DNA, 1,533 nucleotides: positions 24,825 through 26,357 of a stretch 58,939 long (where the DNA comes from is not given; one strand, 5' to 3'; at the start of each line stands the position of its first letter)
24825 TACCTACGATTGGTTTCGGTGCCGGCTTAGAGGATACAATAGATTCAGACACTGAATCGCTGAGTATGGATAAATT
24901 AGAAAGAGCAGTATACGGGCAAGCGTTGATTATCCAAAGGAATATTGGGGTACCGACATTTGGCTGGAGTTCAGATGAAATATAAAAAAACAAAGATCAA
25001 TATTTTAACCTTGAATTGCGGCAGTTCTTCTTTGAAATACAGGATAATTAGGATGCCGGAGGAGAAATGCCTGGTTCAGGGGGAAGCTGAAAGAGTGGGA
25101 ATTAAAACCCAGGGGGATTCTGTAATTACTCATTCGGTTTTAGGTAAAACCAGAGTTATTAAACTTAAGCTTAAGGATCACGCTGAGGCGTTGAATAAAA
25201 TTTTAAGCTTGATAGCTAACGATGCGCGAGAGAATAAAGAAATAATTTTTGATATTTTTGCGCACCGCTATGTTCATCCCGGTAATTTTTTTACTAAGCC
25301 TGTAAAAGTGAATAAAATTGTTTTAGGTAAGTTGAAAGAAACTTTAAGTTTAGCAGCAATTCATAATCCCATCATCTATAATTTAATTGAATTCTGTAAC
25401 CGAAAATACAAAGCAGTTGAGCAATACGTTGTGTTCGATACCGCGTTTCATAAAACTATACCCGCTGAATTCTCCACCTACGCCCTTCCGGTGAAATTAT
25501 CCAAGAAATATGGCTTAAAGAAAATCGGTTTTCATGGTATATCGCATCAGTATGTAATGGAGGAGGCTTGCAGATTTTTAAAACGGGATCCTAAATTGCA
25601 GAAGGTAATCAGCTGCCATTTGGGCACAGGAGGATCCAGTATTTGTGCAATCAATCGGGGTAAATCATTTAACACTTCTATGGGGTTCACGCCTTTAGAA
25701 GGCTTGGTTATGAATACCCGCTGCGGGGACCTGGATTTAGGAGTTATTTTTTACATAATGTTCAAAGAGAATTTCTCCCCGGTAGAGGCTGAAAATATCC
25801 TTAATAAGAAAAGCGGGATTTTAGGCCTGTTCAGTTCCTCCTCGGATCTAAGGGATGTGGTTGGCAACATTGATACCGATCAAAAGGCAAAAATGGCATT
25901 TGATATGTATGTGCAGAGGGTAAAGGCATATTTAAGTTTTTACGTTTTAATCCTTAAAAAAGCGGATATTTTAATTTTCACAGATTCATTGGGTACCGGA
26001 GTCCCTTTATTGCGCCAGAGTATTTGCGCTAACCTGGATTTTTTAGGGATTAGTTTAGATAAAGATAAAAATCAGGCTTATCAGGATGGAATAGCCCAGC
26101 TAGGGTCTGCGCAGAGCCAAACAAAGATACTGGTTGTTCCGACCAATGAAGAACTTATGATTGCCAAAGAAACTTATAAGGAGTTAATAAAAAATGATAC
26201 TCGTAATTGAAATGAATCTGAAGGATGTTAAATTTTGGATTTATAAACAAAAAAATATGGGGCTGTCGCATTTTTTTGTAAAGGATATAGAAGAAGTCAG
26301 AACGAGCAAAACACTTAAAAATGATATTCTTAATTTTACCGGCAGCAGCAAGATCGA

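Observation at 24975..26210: Bacterial acetate kinase with Entamoeba-type (PPi-dependent) signatures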

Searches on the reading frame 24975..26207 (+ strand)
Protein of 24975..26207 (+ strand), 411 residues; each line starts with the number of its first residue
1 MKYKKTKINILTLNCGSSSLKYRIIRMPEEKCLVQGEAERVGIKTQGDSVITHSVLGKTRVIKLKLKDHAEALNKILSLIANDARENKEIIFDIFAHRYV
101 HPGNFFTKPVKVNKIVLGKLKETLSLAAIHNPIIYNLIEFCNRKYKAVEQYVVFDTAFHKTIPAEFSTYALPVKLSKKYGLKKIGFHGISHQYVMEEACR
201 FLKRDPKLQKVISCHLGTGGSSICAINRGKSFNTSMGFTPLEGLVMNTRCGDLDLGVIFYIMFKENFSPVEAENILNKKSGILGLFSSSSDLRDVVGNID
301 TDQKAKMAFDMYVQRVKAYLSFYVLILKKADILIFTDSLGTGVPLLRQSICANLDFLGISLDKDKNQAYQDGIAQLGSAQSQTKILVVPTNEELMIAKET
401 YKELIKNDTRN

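Call 3: search_solved_structures(query=window:24975-26207:+, max_evalue=0.001, show_alignments=3)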
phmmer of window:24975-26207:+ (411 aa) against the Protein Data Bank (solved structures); distinct sequences matched with E-value up to 0.001: 21.
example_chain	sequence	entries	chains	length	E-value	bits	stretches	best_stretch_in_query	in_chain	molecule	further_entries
2iir_A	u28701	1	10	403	1.9e-93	316.7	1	9-406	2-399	Acetate kinase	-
1g99_A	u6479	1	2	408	4.5e-83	282.5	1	9-408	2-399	ACETATE KINASE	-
1tuu_A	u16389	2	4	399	7.7e-83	281.8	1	9-406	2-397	Acetate kinase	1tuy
6ioy_A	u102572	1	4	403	7.3e-81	275.2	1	9-401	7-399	Acetate kinase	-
4h0o_A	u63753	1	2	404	2e-75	257.4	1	8-403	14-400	Acetate kinase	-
9dv8_A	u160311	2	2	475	2.6e-73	250.4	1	9-402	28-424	Acetate kinase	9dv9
3khy_A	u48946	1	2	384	1.2e-72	248.2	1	9-401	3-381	Propionate kinase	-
7fj7_A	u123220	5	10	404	3.3e-72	246.7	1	9-401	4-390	Probable propionate kinase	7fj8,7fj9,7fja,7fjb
4ijn_A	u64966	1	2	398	3.6e-72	246.6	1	67-398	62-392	Acetate kinase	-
3sk3_A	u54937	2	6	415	4.2e-70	239.8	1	10-400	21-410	Acetate kinase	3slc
4dq8_A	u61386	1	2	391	9.4e-67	228.8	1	10-401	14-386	Acetate kinase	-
4xh4_A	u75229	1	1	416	2.2e-64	221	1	10-399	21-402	Propionate kinase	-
4fwl_A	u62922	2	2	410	7.6e-64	219.2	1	10-399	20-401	Propionate kinase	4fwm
4xh1_A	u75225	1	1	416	7.7e-64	219.2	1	10-399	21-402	Propionate kinase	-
1x3m_A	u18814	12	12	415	7.7e-64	219.2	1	10-399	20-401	Propionate kinase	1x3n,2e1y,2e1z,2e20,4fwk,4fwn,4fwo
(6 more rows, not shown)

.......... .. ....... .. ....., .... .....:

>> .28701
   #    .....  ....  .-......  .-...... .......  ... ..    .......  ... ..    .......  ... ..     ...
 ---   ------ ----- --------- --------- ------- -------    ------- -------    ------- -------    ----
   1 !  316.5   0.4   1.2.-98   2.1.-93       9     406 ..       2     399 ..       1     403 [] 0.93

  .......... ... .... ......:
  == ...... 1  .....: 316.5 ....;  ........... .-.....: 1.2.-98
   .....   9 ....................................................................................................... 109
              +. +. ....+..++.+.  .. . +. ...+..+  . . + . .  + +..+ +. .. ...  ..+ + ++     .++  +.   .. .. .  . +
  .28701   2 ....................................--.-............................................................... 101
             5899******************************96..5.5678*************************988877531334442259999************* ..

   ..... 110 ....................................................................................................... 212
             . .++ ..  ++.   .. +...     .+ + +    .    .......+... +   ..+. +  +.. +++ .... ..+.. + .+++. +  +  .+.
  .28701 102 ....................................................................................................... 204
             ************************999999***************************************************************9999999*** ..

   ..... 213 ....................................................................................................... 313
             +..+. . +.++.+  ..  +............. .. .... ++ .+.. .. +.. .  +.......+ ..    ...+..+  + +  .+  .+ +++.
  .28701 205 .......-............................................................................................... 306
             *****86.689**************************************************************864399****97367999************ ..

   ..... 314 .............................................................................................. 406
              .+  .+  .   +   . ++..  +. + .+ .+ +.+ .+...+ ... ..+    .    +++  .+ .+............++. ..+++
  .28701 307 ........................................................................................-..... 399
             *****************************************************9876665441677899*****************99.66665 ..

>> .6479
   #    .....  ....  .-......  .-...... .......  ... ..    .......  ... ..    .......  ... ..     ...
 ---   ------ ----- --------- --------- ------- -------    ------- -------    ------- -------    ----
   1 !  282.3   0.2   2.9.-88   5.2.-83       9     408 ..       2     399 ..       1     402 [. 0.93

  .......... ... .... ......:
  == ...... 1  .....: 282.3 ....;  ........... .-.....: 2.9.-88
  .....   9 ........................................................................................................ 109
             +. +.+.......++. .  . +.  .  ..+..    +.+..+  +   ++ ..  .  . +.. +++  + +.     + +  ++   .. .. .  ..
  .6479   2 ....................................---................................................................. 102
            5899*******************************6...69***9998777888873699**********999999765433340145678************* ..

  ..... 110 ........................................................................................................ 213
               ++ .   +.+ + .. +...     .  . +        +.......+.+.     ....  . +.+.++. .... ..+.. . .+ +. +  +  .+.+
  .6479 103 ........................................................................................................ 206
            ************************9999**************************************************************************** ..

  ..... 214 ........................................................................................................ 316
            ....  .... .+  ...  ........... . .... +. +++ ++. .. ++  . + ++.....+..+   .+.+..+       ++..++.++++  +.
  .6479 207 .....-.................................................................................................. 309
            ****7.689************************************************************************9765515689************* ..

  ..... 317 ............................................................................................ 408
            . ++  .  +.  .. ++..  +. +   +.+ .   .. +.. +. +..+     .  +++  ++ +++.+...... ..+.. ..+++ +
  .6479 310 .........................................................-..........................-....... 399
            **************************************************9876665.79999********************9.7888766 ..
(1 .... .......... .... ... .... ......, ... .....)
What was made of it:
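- It scores 316.7 bits to T. maritima against 257.4 bits to EhACK (call 3).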

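Call 4: search_protein_families(library=pfam, proteins=[window:24975-26207:+])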
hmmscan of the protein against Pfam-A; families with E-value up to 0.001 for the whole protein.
window:24975-26207:+ (411 aa): 1 family
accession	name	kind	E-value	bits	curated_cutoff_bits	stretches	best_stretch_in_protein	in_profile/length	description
PF00871.23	Acetate_kinase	-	4e-108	362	22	1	10-398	2-392/392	Acetokinase family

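Call 5: search_protein_families(library=ncbifam, proteins=[window:24975-26207:+])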
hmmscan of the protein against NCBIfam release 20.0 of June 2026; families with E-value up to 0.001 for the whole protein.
window:24975-26207:+ (411 aa): 8 families
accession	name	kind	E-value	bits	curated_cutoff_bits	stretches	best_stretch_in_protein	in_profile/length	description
TIGR00016.1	ackA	subfamily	1.2e-109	366.7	293.4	1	8-402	4-402/405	acetate/propionate family kinase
NF009063.0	PRK12397.1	equivalog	5.5e-89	298.6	659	1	9-401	4-390/404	acetate/propionate family kinase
NF009045.0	PRK12379.1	equivalog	1.1e-86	291.2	580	1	10-400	7-389/402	propionate kinase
NF005520.0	PRK07157.1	equivalog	1.4e-86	291.2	561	1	8-402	3-396/400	acetate kinase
NF009099.0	PRK12440.1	equivalog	5.1e-81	272.7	693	1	10-400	6-393/397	acetate/propionate family kinase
NF005462.0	PRK07058.1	equivalog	1.2e-71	241.9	486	1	9-405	5-391/396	acetate/propionate family kinase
NF002834.0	PRK03011.1-5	subfamily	4.4e-12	45.8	222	1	185-344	153-311/357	butyrate kinase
TIGR02707.1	butyr_kinase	equivalog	3.1e-08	33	289.1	1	182-345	147-309/351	butyrate kinase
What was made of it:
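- On Acetate/propionate kinase family (Pfam PF00871, TIGR00016): TIGR00016 scores 366.7 bits against 293.4 (calls 4, 5).
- Checked: TIGR00016 scores 366.7 bits against a cutoff of 293.4 (calls 4, 5).
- It scores above the TIGR00016 cutoff (call 5).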

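Call 6: search_solved_structures(query=window:24975-26207:+, max_evalue=1e-70, show_alignments=5)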
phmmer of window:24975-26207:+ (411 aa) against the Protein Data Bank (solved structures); distinct sequences matched with E-value up to 1e-70: 9.
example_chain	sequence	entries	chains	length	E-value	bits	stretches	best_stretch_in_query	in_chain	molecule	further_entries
2iir_A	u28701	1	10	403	1.9e-93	316.7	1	9-406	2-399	Acetate kinase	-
1g99_A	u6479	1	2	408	4.5e-83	282.5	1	9-408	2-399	ACETATE KINASE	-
1tuu_A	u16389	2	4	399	7.7e-83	281.8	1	9-406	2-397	Acetate kinase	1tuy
6ioy_A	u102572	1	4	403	7.3e-81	275.2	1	9-401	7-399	Acetate kinase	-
4h0o_A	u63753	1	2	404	2e-75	257.4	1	8-403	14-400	Acetate kinase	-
9dv8_A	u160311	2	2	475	2.6e-73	250.4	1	9-402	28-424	Acetate kinase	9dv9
3khy_A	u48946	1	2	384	1.2e-72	248.2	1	9-401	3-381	Propionate kinase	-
7fj7_A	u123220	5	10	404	3.3e-72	246.7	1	9-401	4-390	Probable propionate kinase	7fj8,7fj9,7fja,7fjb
4ijn_A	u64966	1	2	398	3.6e-72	246.6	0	67-398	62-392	Acetate kinase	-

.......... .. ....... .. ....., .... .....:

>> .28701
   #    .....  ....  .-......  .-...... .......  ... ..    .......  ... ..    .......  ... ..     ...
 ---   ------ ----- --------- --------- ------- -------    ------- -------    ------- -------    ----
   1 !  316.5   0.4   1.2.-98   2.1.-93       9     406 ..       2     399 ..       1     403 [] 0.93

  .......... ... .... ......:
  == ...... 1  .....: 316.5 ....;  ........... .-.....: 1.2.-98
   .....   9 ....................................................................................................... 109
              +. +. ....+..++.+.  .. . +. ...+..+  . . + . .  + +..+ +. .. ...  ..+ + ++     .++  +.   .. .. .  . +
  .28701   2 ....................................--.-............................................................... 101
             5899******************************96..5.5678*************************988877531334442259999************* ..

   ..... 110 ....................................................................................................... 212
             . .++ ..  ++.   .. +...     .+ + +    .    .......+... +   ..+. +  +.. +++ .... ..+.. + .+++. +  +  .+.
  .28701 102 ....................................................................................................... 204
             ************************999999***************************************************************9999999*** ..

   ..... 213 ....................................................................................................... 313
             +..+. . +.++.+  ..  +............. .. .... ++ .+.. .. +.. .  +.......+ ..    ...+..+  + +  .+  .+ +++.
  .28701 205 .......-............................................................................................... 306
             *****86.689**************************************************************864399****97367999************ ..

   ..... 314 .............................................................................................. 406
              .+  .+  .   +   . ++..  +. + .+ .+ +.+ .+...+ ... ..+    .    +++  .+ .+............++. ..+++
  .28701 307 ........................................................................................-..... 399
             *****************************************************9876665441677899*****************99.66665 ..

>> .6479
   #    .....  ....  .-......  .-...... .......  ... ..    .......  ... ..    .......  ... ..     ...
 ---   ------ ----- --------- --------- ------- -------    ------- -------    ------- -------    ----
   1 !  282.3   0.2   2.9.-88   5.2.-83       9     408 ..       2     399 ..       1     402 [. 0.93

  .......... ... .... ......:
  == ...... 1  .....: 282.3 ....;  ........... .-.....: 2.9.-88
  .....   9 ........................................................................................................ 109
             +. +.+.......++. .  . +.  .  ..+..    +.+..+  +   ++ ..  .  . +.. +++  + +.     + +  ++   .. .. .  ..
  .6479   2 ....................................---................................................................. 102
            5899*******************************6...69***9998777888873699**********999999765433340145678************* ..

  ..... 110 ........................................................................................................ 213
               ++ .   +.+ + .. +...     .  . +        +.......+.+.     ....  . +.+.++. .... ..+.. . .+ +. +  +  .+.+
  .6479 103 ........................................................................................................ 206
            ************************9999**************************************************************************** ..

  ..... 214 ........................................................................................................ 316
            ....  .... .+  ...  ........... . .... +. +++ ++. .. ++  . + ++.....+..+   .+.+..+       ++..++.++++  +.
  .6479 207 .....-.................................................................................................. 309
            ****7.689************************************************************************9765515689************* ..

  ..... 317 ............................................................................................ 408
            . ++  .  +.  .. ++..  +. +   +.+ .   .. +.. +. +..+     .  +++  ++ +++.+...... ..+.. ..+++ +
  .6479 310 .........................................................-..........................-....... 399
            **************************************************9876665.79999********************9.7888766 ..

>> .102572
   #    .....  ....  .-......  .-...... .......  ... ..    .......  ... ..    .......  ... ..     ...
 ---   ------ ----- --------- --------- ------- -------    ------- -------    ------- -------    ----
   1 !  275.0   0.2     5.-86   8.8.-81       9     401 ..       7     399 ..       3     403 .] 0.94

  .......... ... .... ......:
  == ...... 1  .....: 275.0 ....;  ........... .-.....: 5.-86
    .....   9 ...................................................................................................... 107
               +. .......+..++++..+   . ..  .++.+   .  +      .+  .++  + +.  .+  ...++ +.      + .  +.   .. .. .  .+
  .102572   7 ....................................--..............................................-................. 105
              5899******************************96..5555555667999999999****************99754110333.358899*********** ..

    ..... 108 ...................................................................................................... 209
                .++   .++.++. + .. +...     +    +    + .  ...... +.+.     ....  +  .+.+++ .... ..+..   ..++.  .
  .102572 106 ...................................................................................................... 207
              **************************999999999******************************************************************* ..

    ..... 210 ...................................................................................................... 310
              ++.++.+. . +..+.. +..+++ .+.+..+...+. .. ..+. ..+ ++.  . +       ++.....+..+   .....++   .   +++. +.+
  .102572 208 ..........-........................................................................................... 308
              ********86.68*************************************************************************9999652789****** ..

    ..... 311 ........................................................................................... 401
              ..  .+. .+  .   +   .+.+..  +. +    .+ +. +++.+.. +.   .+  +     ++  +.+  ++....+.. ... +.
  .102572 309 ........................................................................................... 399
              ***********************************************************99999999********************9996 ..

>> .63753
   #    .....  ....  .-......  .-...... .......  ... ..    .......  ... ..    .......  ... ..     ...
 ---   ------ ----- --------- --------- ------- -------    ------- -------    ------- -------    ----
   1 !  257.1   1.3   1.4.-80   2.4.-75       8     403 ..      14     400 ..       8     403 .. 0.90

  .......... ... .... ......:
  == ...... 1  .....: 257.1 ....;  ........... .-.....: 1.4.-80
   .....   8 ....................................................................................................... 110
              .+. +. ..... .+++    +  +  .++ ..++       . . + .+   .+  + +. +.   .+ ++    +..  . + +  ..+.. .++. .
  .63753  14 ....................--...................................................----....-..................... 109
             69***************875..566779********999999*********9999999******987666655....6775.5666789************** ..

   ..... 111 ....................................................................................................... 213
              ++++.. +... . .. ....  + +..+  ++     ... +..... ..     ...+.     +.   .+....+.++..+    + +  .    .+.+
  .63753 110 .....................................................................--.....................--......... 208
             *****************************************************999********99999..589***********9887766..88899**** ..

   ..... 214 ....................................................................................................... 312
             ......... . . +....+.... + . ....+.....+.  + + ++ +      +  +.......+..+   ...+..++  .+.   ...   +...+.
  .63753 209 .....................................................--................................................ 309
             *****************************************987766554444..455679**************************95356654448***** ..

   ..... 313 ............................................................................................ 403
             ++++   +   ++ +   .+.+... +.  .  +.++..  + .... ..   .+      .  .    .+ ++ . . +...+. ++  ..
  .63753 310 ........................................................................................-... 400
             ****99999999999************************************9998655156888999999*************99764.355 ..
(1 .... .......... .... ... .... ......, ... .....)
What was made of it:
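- Checked: M. thermophila 1g99 shows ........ and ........, and T. maritima 2iir shows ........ and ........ (call 6).
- Identity and intact catalytic core: calls 3-6.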
